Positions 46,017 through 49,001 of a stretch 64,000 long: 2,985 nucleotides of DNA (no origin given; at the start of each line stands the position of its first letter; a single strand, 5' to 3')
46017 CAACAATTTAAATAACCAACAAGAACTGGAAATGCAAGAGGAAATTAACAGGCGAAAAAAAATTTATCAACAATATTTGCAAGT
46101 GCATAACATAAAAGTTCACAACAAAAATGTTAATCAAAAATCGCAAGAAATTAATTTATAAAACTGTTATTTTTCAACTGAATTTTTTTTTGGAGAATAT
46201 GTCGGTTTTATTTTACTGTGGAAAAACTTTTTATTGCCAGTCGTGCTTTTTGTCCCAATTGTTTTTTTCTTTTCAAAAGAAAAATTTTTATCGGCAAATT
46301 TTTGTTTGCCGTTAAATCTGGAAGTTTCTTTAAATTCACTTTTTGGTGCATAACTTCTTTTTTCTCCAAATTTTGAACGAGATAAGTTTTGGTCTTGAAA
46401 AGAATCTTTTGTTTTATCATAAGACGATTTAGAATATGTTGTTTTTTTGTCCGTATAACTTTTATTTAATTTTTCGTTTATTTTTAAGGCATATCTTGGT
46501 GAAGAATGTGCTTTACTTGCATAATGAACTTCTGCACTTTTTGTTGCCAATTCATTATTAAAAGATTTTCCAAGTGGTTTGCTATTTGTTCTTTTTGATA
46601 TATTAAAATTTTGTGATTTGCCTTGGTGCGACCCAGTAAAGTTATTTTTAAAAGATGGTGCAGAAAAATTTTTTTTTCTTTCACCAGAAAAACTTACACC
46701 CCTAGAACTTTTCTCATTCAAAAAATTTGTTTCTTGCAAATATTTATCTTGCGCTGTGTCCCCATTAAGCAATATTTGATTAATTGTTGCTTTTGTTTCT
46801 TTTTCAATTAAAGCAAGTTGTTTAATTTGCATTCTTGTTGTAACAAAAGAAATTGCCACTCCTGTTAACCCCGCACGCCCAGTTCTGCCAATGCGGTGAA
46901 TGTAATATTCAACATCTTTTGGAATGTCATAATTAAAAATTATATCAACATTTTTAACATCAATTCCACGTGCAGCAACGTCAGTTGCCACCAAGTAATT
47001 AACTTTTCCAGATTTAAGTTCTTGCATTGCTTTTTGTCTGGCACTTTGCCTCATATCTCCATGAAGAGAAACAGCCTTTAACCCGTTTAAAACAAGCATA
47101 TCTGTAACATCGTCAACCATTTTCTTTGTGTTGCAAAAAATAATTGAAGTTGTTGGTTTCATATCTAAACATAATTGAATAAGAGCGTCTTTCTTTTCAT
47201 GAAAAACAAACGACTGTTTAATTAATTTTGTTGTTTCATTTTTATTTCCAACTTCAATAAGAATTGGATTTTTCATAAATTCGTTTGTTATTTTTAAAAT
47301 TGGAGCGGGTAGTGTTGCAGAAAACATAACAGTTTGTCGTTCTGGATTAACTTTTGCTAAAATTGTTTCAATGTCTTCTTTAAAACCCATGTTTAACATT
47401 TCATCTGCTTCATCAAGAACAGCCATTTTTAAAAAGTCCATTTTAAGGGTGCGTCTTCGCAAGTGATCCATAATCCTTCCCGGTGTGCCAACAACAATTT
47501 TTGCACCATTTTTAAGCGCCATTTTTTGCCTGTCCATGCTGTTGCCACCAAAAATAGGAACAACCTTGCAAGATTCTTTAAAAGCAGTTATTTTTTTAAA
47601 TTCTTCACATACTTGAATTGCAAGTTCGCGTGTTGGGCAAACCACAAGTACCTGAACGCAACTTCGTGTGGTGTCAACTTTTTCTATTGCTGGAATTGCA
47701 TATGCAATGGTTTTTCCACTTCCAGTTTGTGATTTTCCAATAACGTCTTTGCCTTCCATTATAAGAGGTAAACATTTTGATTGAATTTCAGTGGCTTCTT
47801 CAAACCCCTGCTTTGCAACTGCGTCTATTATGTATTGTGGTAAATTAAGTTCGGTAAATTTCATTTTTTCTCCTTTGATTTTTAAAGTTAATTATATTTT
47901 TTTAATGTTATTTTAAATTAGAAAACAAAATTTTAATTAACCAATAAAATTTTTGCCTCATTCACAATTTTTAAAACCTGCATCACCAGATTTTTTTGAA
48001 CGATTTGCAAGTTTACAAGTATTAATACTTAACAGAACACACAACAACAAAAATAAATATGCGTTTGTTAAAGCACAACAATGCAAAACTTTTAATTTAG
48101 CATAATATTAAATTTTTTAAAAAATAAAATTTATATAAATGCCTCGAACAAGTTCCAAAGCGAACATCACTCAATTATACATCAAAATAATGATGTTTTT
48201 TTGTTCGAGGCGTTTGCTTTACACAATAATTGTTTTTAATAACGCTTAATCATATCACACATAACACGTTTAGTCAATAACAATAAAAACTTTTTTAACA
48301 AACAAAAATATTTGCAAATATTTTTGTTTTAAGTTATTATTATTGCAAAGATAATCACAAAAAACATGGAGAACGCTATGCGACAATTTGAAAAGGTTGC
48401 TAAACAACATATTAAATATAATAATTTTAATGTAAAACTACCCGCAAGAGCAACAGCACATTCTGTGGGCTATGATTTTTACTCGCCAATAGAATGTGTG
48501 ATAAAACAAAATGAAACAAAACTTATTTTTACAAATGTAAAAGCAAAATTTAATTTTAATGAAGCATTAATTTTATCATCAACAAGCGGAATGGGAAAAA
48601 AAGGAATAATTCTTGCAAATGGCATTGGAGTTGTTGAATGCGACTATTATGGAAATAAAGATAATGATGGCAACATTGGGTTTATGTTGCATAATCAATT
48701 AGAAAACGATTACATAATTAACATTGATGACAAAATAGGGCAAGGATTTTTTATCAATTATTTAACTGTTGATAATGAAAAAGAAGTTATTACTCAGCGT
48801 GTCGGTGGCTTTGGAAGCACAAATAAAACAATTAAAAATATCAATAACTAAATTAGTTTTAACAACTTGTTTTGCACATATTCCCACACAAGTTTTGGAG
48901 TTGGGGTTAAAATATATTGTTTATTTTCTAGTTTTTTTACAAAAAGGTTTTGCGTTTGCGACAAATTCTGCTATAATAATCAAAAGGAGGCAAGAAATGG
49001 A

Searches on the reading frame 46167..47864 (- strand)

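Call 65: search_protein_families(library=pfam, proteins=[window:46167-47864:-], max_evalue=0.00001)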
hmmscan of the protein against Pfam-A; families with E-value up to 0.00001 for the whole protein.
window:46167-47864:- (565 aa): 3 families
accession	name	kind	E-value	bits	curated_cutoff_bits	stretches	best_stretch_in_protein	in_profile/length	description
PF00270.35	DEAD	-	1e-50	172.2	26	1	25-188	1-163/167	DEAD/DEAH box helicase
PF00271.37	Helicase_C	-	2.7e-34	118.2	23.5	1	224-332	2-110/110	Helicase conserved C-terminal domain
PF04851.21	ResIII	-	1.4e-10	41.7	22.5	1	40-185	25-162/164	Type III restriction enzyme, res subunit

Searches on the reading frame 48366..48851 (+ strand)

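Call 65: search_protein_families(library=pfam, proteins=[window:48366-48851:+], max_evalue=0.00001)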
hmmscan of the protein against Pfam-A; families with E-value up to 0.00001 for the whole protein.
window:48366-48851:+ (161 aa): 1 family
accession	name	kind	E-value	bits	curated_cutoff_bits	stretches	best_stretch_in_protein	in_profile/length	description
PF00692.24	dUTPase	-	4.3e-12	46.4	22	1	23-152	3-128/129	dUTPase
